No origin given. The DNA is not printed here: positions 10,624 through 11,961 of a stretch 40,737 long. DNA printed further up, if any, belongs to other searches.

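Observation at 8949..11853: Self-contained ATPase + HNH nuclease cassette (Septu-like candidate defence module) beside nrdD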

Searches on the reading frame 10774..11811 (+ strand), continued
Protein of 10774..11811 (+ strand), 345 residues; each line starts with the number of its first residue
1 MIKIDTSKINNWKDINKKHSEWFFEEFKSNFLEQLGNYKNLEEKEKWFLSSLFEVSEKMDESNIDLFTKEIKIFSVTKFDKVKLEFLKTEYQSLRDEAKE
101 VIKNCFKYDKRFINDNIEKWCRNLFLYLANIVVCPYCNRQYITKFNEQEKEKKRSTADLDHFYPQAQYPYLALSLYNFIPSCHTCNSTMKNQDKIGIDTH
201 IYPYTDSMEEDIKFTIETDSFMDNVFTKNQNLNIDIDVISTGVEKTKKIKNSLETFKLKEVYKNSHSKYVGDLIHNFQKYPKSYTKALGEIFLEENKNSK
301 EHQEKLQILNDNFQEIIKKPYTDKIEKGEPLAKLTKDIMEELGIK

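Call 73: search_protein_families(library=padloc, proteins=[L011:11104-13089:+, L016:10709-12634:+, L033:10726-12720:+, L008:8482-10500:+, L014:10798-12861:+], max_evalue=1e-10)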
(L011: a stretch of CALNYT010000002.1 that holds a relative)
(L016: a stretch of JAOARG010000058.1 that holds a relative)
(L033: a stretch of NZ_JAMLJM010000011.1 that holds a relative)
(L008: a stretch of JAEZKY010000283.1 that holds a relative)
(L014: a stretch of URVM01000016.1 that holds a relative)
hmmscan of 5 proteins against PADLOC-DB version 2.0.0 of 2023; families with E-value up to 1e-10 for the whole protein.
L011:11104-13089:+ (661 aa): 36 families (the best 25 are shown)
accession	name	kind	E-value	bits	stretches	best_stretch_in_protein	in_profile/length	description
PDLC04735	PDC-M62A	-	1.2e-156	521.3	1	1-659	1-627/633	-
PDLC04734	PDC-M62A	-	9.5e-111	369.6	1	1-657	1-591/597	-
PDLC04737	PDC-M62A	-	8e-68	227.9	1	1-657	1-599/601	-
PDLC04732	PDC-M62A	-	7.7e-48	161.9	2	372-642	358-645/671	-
PDLC04738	PDC-M62A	-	2.7e-46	156.4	1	399-633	471-709/746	-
PDLC04739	PDC-M62A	-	1.1e-39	134.6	1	1-627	1-599/618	-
PDLC04736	PDC-M62A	-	2.4e-31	107.1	1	315-632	329-644/685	-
PDLC04733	PDC-M62A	-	7.2e-31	105.8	1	433-627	378-579/607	-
PDLC00271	PtuA1|PtuA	-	8.2e-19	66.4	1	444-616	248-405/421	AAA ATPase domain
PDLC00301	PtuA1|PtuA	-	1.7e-16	58.2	1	469-603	280-402/429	AAA ATPase domain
PDLC02913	ATPase_I-A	-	7.5e-16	56.3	1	439-609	328-487/508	-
PDLC00265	PtuA1|PtuA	-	9.7e-16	55.9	1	436-610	298-459/479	AAA ATPase domain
PDLC00299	PtuA1|PtuA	-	6.4e-15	53.1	1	444-608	347-505/535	AAA ATPase domain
PDLC00309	PtuA1|PtuA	-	1.8e-14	51.6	1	472-606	270-388/413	AAA ATPase domain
PDLC00304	PtuA1|PtuA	-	2.5e-14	51.3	0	456-609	274-415/444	AAA ATPase domain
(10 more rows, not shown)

L016:10709-12634:+ (641 aa): 11 families
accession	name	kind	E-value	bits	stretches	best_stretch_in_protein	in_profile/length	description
PDLC04735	PDC-M62A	-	3.1e-65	219.4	1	1-611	1-627/633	-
PDLC04734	PDC-M62A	-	3.4e-63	212.6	1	1-610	1-592/597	-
PDLC04737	PDC-M62A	-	2.9e-49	166.6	1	1-608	1-597/601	-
PDLC04733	PDC-M62A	-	3e-27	93.9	1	401-608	385-599/607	-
PDLC04738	PDC-M62A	-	2.2e-24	83.9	1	366-596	483-714/746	-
PDLC04732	PDC-M62A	-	3.9e-19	67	1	432-626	465-659/671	-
PDLC04739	PDC-M62A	-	1.1e-18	65.2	1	405-603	415-617/618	-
PDLC00278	PtuA1|PtuA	-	3.7e-13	47.6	1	430-556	284-401/436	AAA ATPase domain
PDLC00298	PtuA1|PtuA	-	2.7e-12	44.5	1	403-570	246-404/423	AAA ATPase domain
PDLC00271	PtuA1|PtuA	-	3.7e-12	44.5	0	405-551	247-384/421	AAA ATPase domain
PDLC00277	PtuA1|PtuA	-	1.7e-11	42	0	389-521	234-361/423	AAA ATPase domain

L033:10726-12720:+ (664 aa): 17 families
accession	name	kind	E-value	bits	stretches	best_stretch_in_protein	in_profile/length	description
PDLC04737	PDC-M62A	-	5.4e-50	169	1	66-660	52-594/601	-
PDLC04734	PDC-M62A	-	1.5e-43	147.7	1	34-663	27-589/597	-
PDLC04735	PDC-M62A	-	1.5e-39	134.5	1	273-663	237-623/633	-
PDLC04733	PDC-M62A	-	1.8e-32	111.1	1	442-657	388-596/607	-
PDLC04736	PDC-M62A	-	5.2e-21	72.9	1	336-643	358-643/685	-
PDLC04732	PDC-M62A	-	1.7e-20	71.5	1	468-639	456-631/671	-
PDLC00278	PtuA1|PtuA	-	2.5e-18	64.6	1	426-612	237-413/436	AAA ATPase domain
PDLC04739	PDC-M62A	-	2.1e-17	60.9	1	282-636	276-596/618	-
PDLC04738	PDC-M62A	-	7.1e-16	55.8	1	244-639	305-703/746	-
PDLC00271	PtuA1|PtuA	-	7.4e-16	56.7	0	241-614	63-398/421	AAA ATPase domain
PDLC00301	PtuA1|PtuA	-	4.3e-15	53.6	1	434-571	241-368/429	AAA ATPase domain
PDLC02913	ATPase_I-A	-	6.6e-14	49.9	0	361-623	256-496/508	-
PDLC00277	PtuA1|PtuA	-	7.5e-14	49.8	0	427-549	235-348/423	AAA ATPase domain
PDLC00310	PtuA1|PtuA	-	9.9e-14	49.2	0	389-573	213-379/443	AAA ATPase domain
PDLC00267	PtuA1|PtuA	-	7.6e-12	43.1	0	409-596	219-392/438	AAA ATPase domain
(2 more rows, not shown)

L008:8482-10500:+ (672 aa): 27 families (the best 25 are shown)
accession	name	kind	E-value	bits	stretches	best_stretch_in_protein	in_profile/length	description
PDLC04735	PDC-M62A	-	1.3e-164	547.6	1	1-666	1-627/633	-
PDLC04734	PDC-M62A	-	2.1e-112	375.1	1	1-664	1-591/597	-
PDLC04737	PDC-M62A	-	2e-64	216.7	1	1-635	1-574/601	-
PDLC04732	PDC-M62A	-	6.2e-43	145.6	2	362-667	341-664/671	-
PDLC04738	PDC-M62A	-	1.4e-42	144.1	2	310-664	382-735/746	-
PDLC04739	PDC-M62A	-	9.8e-35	118.2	1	1-635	1-600/618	-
PDLC04736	PDC-M62A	-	5.5e-32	109.1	1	362-638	368-643/685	-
PDLC04733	PDC-M62A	-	5.6e-24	83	1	153-666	101-602/607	-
PDLC00271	PtuA1|PtuA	-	2.4e-17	61.6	1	440-614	242-396/421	AAA ATPase domain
PDLC00301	PtuA1|PtuA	-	7.6e-16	56.1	1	472-594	278-386/429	AAA ATPase domain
PDLC00284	PtuA1|PtuA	-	1.2e-13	48.8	0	472-619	389-521/545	AAA ATPase domain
PDLC00299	PtuA1|PtuA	-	1.6e-13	48.5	1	441-620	342-507/535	AAA ATPase domain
PDLC00304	PtuA1|PtuA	-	2.7e-13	47.9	0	471-617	285-416/444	AAA ATPase domain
PDLC00309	PtuA1|PtuA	-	5.8e-13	46.6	1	471-611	265-386/413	AAA ATPase domain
PDLC02913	ATPase_I-A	-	7.2e-13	46.5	1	441-613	328-484/508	-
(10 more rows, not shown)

L014:10798-12861:+ (687 aa): 18 families
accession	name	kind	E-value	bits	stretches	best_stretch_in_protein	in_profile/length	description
PDLC04735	PDC-M62A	-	1.7e-48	164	1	8-685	3-630/633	-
PDLC04734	PDC-M62A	-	6.6e-36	122.5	1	21-683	14-594/597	-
PDLC04736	PDC-M62A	-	1.3e-28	98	1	457-655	434-640/685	-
PDLC04737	PDC-M62A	-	3e-28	97.2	1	457-682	380-600/601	-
PDLC04739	PDC-M62A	-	2.2e-20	70.8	1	379-654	315-599/618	-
PDLC04733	PDC-M62A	-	4.2e-20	70.2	1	369-685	299-605/607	-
PDLC04738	PDC-M62A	-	3.1e-18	63.6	1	495-660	526-709/746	-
PDLC00271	PtuA1|PtuA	-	3.3e-15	54.6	1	515-640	281-399/421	AAA ATPase domain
PDLC02980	AriA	-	5.5e-15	54.1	0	362-556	153-297/304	-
PDLC00278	PtuA1|PtuA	-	3.3e-14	51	0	517-639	292-412/436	AAA ATPase domain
PDLC00298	PtuA1|PtuA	-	5.9e-13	46.7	0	515-640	284-402/423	AAA ATPase domain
PDLC04732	PDC-M62A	-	7.1e-13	46.3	1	477-680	423-644/671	-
PDLC00091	GajA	-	2.6e-12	44.4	0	496-578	283-358/627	AAA ATPase domain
PDLC00304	PtuA1|PtuA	-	4.3e-12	43.9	0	516-647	292-423/444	AAA ATPase domain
PDLC00293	PtuA1|PtuA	-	9.1e-12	42.7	0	511-578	335-402/527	AAA ATPase domain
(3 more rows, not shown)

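Call 78: search_protein_families(library=phrogs, proteins=[window:10774-11811:+, L004:1854-2423:+], max_evalue=0.001)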
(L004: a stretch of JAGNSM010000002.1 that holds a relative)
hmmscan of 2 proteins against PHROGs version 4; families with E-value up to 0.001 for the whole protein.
window:10774-11811:+ (345 aa): 4 families
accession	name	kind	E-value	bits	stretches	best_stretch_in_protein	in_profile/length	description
phrog_8644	-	unknown function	1.7e-12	48.2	1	103-265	106-256/322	-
phrog_10378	-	DNA, RNA and nucleotide metabolism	1.9e-09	38.6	1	155-305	116-266/296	HNH endonuclease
phrog_16016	-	DNA, RNA and nucleotide metabolism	0.00044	20.7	1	154-194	62-102/252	HNH endonuclease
phrog_5956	-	DNA, RNA and nucleotide metabolism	0.00056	20.6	0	116-194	45-112/138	HNH endonuclease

L004:1854-2423:+ (189 aa): 1 family
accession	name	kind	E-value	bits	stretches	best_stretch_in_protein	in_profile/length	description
phrog_18266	-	unknown function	0.00084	20.4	0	57-101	24-66/165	-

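Call 87: search_protein_representatives(alignment_id=A3)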
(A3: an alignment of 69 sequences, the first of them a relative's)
Query: 69 sequences, 364 profile positions. Proteins with E-value up to 0.001 (for the whole library): 5315; up to 1e-10: 3851; up to 1e-30: 1022. The best 150 are listed.
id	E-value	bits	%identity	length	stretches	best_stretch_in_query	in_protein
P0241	4.9e-143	493.4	-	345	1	1-364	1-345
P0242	4.0e-128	444.3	-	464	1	1-364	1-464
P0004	3.4e-119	414.9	-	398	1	1-363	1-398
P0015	2.1e-118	412.4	-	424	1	1-363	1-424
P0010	1.8e-109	382.9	-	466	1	1-363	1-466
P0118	3.0e-109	382.2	-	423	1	1-364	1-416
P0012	1.2e-106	373.7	-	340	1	1-363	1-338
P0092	4.8e-106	371.7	-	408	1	1-363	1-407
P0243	2.7e-105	369.2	-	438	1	1-363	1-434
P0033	1.6e-104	366.6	-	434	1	1-363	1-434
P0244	1.2e-102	360.5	-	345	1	1-364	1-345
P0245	6.7e-102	358.0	-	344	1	1-364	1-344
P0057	7.9e-102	357.8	-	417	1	1-361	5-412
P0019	1.3e-101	357.1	-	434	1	1-364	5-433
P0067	5.5e-101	355.0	-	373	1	12-363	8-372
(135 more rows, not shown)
